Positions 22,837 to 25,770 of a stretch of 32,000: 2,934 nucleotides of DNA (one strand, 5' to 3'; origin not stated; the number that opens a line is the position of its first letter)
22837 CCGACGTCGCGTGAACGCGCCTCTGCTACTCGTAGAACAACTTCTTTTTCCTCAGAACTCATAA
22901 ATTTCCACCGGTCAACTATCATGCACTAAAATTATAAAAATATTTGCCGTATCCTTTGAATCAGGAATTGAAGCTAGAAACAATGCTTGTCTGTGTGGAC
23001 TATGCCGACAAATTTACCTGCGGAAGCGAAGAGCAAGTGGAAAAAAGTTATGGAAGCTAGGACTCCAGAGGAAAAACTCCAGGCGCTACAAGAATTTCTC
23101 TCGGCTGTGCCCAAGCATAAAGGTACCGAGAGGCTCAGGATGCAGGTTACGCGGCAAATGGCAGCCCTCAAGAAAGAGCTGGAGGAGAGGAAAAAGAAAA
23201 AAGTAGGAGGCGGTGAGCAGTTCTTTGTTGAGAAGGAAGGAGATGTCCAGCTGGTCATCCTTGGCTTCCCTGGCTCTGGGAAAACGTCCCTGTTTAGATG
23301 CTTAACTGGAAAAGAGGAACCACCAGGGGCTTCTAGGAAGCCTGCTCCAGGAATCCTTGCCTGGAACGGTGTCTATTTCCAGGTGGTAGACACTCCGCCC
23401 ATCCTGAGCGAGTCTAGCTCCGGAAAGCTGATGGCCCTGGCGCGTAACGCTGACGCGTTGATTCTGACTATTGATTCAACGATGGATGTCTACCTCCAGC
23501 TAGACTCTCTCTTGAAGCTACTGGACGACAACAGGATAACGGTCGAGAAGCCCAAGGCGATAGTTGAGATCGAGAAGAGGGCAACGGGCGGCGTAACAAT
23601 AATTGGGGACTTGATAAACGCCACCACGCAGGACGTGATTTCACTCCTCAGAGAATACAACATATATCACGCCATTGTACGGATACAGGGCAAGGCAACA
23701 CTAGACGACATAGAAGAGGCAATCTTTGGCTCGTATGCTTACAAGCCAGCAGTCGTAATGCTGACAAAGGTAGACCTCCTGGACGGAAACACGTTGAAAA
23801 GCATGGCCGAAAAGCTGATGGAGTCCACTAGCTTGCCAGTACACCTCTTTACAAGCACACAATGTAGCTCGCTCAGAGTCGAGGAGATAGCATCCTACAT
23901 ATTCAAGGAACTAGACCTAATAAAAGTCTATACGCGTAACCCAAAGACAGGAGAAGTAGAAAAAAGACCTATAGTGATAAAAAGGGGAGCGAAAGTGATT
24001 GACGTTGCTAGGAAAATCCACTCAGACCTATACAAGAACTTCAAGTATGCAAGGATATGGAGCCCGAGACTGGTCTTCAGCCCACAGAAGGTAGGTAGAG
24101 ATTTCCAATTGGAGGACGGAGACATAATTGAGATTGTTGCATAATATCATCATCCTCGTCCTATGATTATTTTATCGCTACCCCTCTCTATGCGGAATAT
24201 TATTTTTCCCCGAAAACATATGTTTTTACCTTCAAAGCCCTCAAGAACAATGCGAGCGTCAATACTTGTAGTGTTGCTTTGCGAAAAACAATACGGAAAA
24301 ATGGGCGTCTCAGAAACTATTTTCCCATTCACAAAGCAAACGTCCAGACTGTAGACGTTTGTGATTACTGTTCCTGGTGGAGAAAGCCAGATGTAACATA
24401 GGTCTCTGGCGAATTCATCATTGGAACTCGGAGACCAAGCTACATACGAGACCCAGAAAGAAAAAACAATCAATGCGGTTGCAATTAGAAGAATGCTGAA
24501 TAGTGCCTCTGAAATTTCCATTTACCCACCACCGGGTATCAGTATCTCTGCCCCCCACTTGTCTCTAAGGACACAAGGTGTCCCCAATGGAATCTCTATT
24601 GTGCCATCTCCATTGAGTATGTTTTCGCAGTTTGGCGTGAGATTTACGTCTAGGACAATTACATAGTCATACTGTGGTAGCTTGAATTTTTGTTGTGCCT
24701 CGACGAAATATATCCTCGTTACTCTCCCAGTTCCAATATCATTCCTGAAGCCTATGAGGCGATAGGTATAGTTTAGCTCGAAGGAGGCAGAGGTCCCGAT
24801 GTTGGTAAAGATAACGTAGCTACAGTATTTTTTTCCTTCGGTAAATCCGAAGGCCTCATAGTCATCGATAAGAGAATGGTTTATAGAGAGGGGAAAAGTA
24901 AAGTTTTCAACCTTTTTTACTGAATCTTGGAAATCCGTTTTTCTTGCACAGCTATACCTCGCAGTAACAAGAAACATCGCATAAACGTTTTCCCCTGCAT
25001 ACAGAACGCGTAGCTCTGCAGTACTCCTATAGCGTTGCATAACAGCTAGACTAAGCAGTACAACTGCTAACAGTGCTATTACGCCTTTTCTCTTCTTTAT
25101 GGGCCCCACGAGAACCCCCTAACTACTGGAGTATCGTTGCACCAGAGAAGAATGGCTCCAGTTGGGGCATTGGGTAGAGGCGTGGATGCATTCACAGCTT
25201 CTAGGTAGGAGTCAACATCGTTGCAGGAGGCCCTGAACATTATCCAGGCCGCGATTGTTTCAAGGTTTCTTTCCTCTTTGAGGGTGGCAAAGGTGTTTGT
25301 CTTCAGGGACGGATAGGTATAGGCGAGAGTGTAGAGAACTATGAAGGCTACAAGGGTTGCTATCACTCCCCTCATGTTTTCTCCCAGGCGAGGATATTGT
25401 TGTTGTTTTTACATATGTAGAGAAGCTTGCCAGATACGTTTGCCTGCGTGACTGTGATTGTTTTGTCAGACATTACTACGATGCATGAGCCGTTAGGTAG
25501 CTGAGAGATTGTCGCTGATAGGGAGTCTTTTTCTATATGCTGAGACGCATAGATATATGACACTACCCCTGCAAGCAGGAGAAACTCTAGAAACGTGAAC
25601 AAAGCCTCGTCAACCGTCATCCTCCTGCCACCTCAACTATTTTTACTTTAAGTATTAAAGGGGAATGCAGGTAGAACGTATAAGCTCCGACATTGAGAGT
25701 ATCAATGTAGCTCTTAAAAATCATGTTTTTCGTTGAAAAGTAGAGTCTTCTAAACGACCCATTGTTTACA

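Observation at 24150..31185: Candidate undescribed archaeal surface-filament/adhesin system: prepilin-like mini-protein operon around a 987-aa glycoprotein, with no assembly ATPase nearby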

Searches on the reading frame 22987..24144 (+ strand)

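Call 7: search_protein_families(library=pfam, proteins=[window:22987-24144:+], max_evalue=0.001)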
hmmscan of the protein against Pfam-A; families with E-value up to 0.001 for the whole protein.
window:22987-24144:+ (385 aa): 4 families
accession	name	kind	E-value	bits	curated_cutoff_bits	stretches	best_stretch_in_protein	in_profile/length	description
PF16897.10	MMR_HSR1_Xtn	-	1.1e-15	57.9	35.2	1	201-311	2-106/106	C-terminal region of MMR_HSR1 domain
PF02824.27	TGS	-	1.3e-15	57.6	22.2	1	312-384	1-59/60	TGS domain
PF01926.29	MMR_HSR1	-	1.2e-09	38.7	21.9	1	89-180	2-101/113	50S ribosome-binding GTPase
PF06071.19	YchF-GTPase_C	-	1.9e-05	25.1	27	0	321-359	7-45/84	Protein of unknown function (DUF933)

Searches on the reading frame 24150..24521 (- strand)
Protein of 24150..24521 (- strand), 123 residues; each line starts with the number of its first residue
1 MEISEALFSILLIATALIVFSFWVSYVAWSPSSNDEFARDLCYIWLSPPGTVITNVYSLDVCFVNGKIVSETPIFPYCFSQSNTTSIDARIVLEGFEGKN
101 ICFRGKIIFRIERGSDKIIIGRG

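Call 3: search_protein_families(library=pfam, proteins=[window:24150-24521:-], max_evalue=1)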
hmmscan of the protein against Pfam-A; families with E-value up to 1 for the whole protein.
window:24150-24521:- (123 aa): 0 families

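Call 4: search_protein_families(library=ncbifam, proteins=[window:24150-24521:-], max_evalue=1)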
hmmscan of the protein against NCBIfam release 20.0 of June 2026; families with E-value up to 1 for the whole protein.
window:24150-24521:- (123 aa): 0 families

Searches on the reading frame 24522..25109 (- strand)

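Call 3: search_protein_families(library=pfam, proteins=[window:24522-25109:-], max_evalue=1)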
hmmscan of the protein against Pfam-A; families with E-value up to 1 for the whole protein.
window:24522-25109:- (195 aa): 0 families

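Call 4: search_protein_families(library=ncbifam, proteins=[window:24522-25109:-], max_evalue=1)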
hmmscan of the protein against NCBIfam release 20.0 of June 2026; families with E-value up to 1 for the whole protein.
window:24522-25109:- (195 aa): 1 family
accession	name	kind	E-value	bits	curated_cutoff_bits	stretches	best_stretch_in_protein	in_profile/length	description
NF040549.1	Nt5e_LPXTG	exception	0.06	11.6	1050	1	62-108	243-288/731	cell surface ecto-5'-nucleotidase Nt5e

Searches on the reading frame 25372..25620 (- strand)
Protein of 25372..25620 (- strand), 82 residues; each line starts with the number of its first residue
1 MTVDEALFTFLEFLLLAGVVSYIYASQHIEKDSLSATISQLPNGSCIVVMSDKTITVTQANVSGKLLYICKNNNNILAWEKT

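Call 3: search_protein_families(library=pfam, proteins=[window:25372-25620:-], max_evalue=1)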
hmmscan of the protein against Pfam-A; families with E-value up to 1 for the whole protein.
window:25372-25620:- (82 aa): 2 families
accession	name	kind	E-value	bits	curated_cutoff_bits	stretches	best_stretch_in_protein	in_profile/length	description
PF15932.10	DUF4748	-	0.05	13.8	27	1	13-32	11-30/52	Domain of unknown function (DUF4748)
PF00364.28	Biotin_lipoyl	-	0.058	13.7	22.1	1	46-75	33-62/73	Biotin-requiring enzyme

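Call 4: search_protein_families(library=ncbifam, proteins=[window:25372-25620:-], max_evalue=1)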
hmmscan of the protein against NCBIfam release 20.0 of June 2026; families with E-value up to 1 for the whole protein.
window:25372-25620:- (82 aa): 0 families
